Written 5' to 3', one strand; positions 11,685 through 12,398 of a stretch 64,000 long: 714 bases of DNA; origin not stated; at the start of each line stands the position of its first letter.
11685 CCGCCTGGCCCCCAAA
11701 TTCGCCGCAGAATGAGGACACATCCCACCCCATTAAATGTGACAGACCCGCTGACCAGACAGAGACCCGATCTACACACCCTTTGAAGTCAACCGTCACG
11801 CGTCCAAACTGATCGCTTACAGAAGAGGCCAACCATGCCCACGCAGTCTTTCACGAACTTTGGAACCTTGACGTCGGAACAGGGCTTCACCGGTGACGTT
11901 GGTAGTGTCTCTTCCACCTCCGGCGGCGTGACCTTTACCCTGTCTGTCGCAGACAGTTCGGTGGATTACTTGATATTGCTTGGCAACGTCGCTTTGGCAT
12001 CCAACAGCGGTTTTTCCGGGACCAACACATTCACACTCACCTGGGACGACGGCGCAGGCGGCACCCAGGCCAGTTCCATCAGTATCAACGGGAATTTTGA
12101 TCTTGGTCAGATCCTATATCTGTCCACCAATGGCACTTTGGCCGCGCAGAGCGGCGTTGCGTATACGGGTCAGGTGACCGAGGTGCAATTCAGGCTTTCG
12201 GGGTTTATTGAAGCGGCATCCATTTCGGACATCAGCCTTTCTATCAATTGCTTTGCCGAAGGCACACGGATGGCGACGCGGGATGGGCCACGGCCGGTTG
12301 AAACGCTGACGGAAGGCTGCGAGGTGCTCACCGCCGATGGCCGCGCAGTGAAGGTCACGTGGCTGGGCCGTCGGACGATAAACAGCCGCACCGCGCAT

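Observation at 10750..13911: Three tandem Hint (bacterial intein-like) domain genes: variable N-module, Cys-initiated processing module, conserved tail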

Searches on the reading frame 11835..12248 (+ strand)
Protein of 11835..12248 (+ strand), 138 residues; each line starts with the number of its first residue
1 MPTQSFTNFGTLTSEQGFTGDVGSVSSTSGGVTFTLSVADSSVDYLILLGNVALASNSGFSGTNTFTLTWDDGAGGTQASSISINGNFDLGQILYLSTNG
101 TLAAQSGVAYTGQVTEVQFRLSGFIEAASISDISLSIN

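Call 39: predict_structure(alignment_id=A3)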
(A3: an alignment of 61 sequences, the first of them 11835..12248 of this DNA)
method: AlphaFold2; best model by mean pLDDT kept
length: 138 residues; sequences in the alignment: 61
mean_pLDDT: 91.4   pTM: 0.87
mean pLDDT of the five models: 91.4, 90.9, 89.5, 86.6, 84.7
residues with pLDDT >= 90: 96; 70-90: 39; 50-70: 3; < 50: 0
segments of 3 or more residues with pLDDT < 50: none
pLDDT, mean of each block of 10 residues (from residue 1): 91 80 92 93 87 82 91 97 93 93 95 97 92 96
secondary structure, 60 per line:
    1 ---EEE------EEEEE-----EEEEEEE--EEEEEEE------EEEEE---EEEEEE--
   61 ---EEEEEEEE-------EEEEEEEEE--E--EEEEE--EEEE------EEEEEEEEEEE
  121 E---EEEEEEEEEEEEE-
elements in order: E4-6 E13-17 E23-29 E32-38 E45-49 E53-58 E64-71 E79-87 E93-97 E100-103 E110-121 E125-137

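Call 41: fold_search(model_id=the predicted structure, library=pdb)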
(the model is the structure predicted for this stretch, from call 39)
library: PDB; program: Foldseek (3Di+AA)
matches with E <= 10: 896; with E <= 0.001: 0
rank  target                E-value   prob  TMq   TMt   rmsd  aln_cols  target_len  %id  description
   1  6sgf_C                8.0e-03  0.99  0.45  0.47   6.2       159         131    9  Molecular insight into a new low affinity xylan binding module CBM86, from the xylanolytic gut symbiont Roseburia inte (released 2019-11-20)
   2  6sgf_B                8.0e-03  0.99  0.45  0.47   6.1       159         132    9  Molecular insight into a new low affinity xylan binding module CBM86, from the xylanolytic gut symbiont Roseburia inte (released 2019-11-20)
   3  1gwk_A                8.9e-03  0.89  0.34  0.33   7.6       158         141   10  Carbohydrate binding module family29 (released 2003-03-20)
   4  2g9g                  1.1e-02  0.98  0.34  0.27   6.8       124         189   14  Crystal structure of His-tagged mouse PNGase C-terminal domain (released 2006-10-24)
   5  6sgf_D                1.2e-02  0.98  0.42  0.43   6.4       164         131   10  Molecular insight into a new low affinity xylan binding module CBM86, from the xylanolytic gut symbiont Roseburia inte (released 2019-11-20)
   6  2fqp_A                1.2e-02  0.72  0.24  0.31   7.1        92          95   14  Crystal structure of a cupin domain (bp2299) from bordetella pertussis tohama i at 1.80 A resolution (released 2006-05-16)
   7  1w8z_A                1.3e-02  0.85  0.34  0.33  10.2       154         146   10  CBM29-2 mutant K85A: Probing the Mechanism of Ligand Recognition by Family 29 Carbohydrate Binding Modules (released 2005-03-22)
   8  1gwl_A                1.3e-02  0.38  0.22  0.22  13.6       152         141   11  Carbohydrate binding module family29 complexed with mannohexaose (released 2003-03-20)
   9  2fqp_B                1.4e-02  0.75  0.25  0.32   6.8        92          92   14  Crystal structure of a cupin domain (bp2299) from bordetella pertussis tohama i at 1.80 A resolution (released 2006-05-16)
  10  2fqp_C                1.4e-02  0.72  0.29  0.35   6.7       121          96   11  Crystal structure of a cupin domain (bp2299) from bordetella pertussis tohama i at 1.80 A resolution (released 2006-05-16)
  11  8zyg_A                1.4e-02  0.72  0.25  0.28  13.1        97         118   14  Crystal structure of a cupin protein (tm1459, I49C-4py/H52A/C106D mutant) in copper (Cu) substituted form (released 2024-09-04)
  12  8zyh_B                1.4e-02  0.63  0.26  0.29  13.5       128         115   13  Crystal structure of a cupin protein (tm1459, I49C-4py/H52A/H54A/C106D mutant) in copper (Cu) substituted form (released 2024-09-04)
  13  1oh3_A                1.7e-02  0.69  0.31  0.30  10.7       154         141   10  E78R mutant of a carbohydrate binding module family 29 (released 2004-05-27)
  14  1w8w_A                1.8e-02  0.87  0.37  0.36   7.5       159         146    9  CBM29-2 mutant Y46A: Probing the Mechanism of Ligand Recognition by Family 29 Carbohydrate Binding Modules (released 2005-03-22)
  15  5tg0                  1.8e-02  0.51  0.24  0.24  12.4       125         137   11  Crystal structure of the dimethylsulfoniopropionate (DMSP) lyase DddK complexed with iron and zinc (released 2017-06-14)
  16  6sgf_A                1.9e-02  0.96  0.40  0.42   6.7       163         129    9  Molecular insight into a new low affinity xylan binding module CBM86, from the xylanolytic gut symbiont Roseburia inte (released 2019-11-20)
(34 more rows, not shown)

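Call 44: fold_search(model_id=the predicted structure, library=viral)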
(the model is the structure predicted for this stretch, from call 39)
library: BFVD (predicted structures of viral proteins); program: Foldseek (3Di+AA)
matches with E <= 10: 721; with E <= 0.001: 0
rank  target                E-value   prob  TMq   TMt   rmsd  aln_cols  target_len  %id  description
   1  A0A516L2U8            6.7e-03  0.98  0.37  0.15   7.1       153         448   14  (no name in the UniProt tables at hand)
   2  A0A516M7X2            7.4e-03  0.84  0.31  0.30  11.8       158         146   13  (no name in the UniProt tables at hand)
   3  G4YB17                1.9e-02  0.97  0.42  0.08   7.1       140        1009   13  (no name in the UniProt tables at hand)
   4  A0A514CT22            2.0e-02  0.89  0.35  0.28  14.7       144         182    8  Uncharacterized protein [Achromobacter phage Motura]
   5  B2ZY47                2.2e-02  0.91  0.36  0.36  14.4       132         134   11  Uncharacterized protein [Ralstonia phage phiRSL1]
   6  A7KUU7                2.2e-02  0.85  0.38  0.10  14.1       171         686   11  (no name in the UniProt tables at hand)
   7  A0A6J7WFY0            2.5e-02  0.77  0.28  0.28   6.4       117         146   10  Uncharacterized protein [uncultured Caudovirales phage]
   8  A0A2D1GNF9            2.8e-02  0.08  0.12  0.09  31.5       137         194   12  (no name in the UniProt tables at hand)
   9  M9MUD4                2.9e-02  0.33  0.23  0.11  12.3       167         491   16  (no name in the UniProt tables at hand)
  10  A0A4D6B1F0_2          3.2e-02  0.82  0.34  0.09  11.6       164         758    8  (no name in the UniProt tables at hand)
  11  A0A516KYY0            3.2e-02  0.30  0.23  0.05  15.2       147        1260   12  (no name in the UniProt tables at hand)
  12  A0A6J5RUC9            4.0e-02  0.44  0.27  0.06  15.6       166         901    8  Uncharacterized protein [uncultured Caudovirales phage]
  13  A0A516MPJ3            4.2e-02  0.60  0.31  0.33   7.8       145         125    8  (no name in the UniProt tables at hand)
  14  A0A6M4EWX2            4.2e-02  0.35  0.24  0.17  10.0       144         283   14  Collagen-like protein [Guarani virus]
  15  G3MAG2                4.9e-02  0.80  0.31  0.15   5.5        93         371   15  Gp421 [Bacillus phage G]
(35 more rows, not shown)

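Call 58: search_protein_representatives(alignment_id=A4)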
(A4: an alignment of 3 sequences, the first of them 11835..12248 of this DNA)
Query: 3 sequences, 138 profile positions. Proteins with E-value up to 0.001 (for the whole library): 55; up to 1e-10: 12; up to 1e-30: 0. The best 55 are listed.
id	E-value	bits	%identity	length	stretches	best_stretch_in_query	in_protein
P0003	3.9e-27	111.2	-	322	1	2-138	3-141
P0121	4.5e-20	88.3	-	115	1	25-132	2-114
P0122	5.6e-19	84.8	-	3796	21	29-85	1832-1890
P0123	6.5e-19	84.6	-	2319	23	14-84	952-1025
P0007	4.2e-18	81.9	-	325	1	11-135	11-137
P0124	1.1e-17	80.5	-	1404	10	29-87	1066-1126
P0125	3.7e-17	78.9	-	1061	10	50-85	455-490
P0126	5.6e-15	71.8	-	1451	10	10-85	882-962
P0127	1.2e-13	67.5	-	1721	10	18-86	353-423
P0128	9.0e-13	64.7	-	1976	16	54-87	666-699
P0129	4.8e-11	59.1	-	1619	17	55-116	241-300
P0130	7.0e-11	58.5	-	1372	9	39-100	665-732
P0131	2.3e-10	56.8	-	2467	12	60-115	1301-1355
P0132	3.7e-10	56.2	-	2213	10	50-85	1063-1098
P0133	4.2e-10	56.0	-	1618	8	29-87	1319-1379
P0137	6.7e-09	52.1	-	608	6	55-87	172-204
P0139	2.9e-08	50.0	-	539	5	21-85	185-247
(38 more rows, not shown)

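Call 59: search_protein_families(library=pfam, proteins=[P0123, P0124, P0125, P0126, P0137, P0139, P0121], max_evalue=0.001)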
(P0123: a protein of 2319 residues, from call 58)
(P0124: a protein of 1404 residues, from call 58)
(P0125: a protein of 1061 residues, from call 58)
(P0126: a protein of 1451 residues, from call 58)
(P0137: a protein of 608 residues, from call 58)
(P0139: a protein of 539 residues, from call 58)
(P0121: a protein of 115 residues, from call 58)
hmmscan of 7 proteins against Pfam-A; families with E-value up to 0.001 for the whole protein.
P0123 (2319 aa): 7 families
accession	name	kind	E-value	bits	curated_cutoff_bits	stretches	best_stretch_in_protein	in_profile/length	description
PF17963.7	Big_9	-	0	1889.6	23.6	24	1226-1314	1-89/89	Bacterial Ig domain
PF17892.7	Cadherin_5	-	0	1446.8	26.5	23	265-356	1-98/98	Cadherin-like domain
PF17803.7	Cadherin_4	-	0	1319.9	25.1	24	260-323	5-71/71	Bacterial cadherin-like domain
PF19076.6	CshA_repeat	-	2.1e-26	93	27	0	300-354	48-102/103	Surface adhesin CshA repetitive domain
PF07157.17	DNA_circ_N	-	2.2e-14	54.2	21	0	557-594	35-72/88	DNA circularisation protein N-terminus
PF07828.18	PA-IL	-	1.2e-06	29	22.5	0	1187-1228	49-90/121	PA-IL-like protein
PF15513.11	DUF4651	-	4e-05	23.9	22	0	1363-1378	35-50/61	Domain of unknown function (DUF4651)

P0124 (1404 aa): 6 families
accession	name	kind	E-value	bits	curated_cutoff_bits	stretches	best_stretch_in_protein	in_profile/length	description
PF17963.7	Big_9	-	1.4e-227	737.8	23.6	10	578-665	1-89/89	Bacterial Ig domain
PF17892.7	Cadherin_5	-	2.1e-157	512.1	26.5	10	945-1033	2-97/98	Cadherin-like domain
PF17803.7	Cadherin_4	-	6.5e-133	433.9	25.1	9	843-909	1-71/71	Bacterial cadherin-like domain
PF00691.25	OmpA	-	1.6e-18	67.3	27.2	1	325-420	1-97/98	OmpA family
PF16184.11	Cadherin_3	-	7.4e-14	52.1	25.5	0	1176-1216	65-105/106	Cadherin-like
PF22352.2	K319L-like_PKD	-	6.9e-05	23.2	27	0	642-666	60-84/84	K319L-like, PKD domain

P0125 (1061 aa): 8 families
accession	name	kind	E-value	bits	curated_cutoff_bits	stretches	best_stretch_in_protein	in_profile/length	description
PF17963.7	Big_9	-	4.2e-249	806.8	23.6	10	132-220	1-89/89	Bacterial Ig domain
PF17892.7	Cadherin_5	-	9.1e-189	612.7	26.5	10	496-586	2-98/98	Cadherin-like domain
PF17803.7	Cadherin_4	-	2.3e-157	512.2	25.1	9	29-95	1-71/71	Bacterial cadherin-like domain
PF13403.11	Hint_2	-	2e-51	174.7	28.4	1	868-1012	1-146/147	Hint domain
PF19076.6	CshA_repeat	-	1.2e-27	97.1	27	1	63-127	43-103/103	Surface adhesin CshA repetitive domain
PF22352.2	K319L-like_PKD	-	1.5e-06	28.6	27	0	652-675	61-84/84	K319L-like, PKD domain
PF14433.11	SUKH-3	-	6.2e-05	23.6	23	0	524-565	94-137/146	SUKH-3 immunity protein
PF05345.18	He_PIG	-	0.00021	22.1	24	0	543-586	52-96/96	Putative Ig domain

P0126 (1451 aa): 8 families
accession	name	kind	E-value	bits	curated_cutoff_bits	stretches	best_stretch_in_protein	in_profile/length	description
PF17963.7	Big_9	-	3.2e-237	768.7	23.6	9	1155-1244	1-89/89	Bacterial Ig domain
PF17892.7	Cadherin_5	-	1.4e-185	602.5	26.5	9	587-677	1-97/98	Cadherin-like domain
PF17803.7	Cadherin_4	-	2.7e-172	560.1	25.1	10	957-1022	1-68/71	Bacterial cadherin-like domain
PF25581.1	AsqO_C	-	8.6e-13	48.9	27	0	818-873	45-100/131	AsqO-like, C-terminal domain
PF21456.2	Gp7_6th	-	3.1e-10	40.7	27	0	821-843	18-40/93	Baseplate wedge protein gp7, domain VI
PF23237.1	HYR_4C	-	2.5e-08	34.4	27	0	1013-1057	30-73/73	HYR-like domain with 4 cysteines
PF22352.2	K319L-like_PKD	-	1.5e-07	31.7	27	0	1314-1339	59-84/84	K319L-like, PKD domain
PF09260.17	A_amylase_dom_C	-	0.00038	21.1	24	0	713-741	51-80/90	Alpha-amylase, domain C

P0137 (608 aa): 6 families
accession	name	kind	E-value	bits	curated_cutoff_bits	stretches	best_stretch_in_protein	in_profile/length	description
PF17963.7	Big_9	-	1.9e-133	436.1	23.6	6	512-606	1-89/89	Bacterial Ig domain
PF17892.7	Cadherin_5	-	4.3e-91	299.5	26.5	6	408-505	1-98/98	Cadherin-like domain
PF17803.7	Cadherin_4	-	1.1e-63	212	25.1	6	397-462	1-68/71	Bacterial cadherin-like domain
PF23034.1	DUF7035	-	1.2e-05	25.9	27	0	480-506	25-51/137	Domain of unknown function (DUF7035)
PF24178.1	Subterisin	-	0.0003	21.2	27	0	52-76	15-39/42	Lasso peptide subterisin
PF20247.3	DUF6602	-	0.00038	20.8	27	0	454-475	38-59/104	Domain of unknown function (DUF6602)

P0139 (539 aa): 8 families
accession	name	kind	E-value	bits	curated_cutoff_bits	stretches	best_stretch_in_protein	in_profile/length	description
PF17963.7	Big_9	-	1.1e-99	327.9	23.6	6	54-148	1-89/89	Bacterial Ig domain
PF17803.7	Cadherin_4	-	1.8e-81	269.1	25.1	5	44-116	1-69/71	Bacterial cadherin-like domain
PF17892.7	Cadherin_5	-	1.1e-64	214.8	26.5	6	152-249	1-98/98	Cadherin-like domain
PF22352.2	K319L-like_PKD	-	4.8e-07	30.1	27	0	123-149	58-84/84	K319L-like, PKD domain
PF16364.11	Antigen_C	-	3.7e-06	27.8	29.5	0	16-44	139-167/172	Cell surface antigen C-terminus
PF08305.17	NPCBM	-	2.3e-05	24.8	23.9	0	78-151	20-83/137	NPCBM/NEW2 domain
PF08770.17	SoxZ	-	7.9e-05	22.7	25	0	110-145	64-97/98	Sulphur oxidation protein SoxZ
PF05354.17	Phage_attach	-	0.0001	23.3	26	0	241-291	30-78/99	Phage Head-Tail Attachment protein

P0121 (115 aa): 0 families
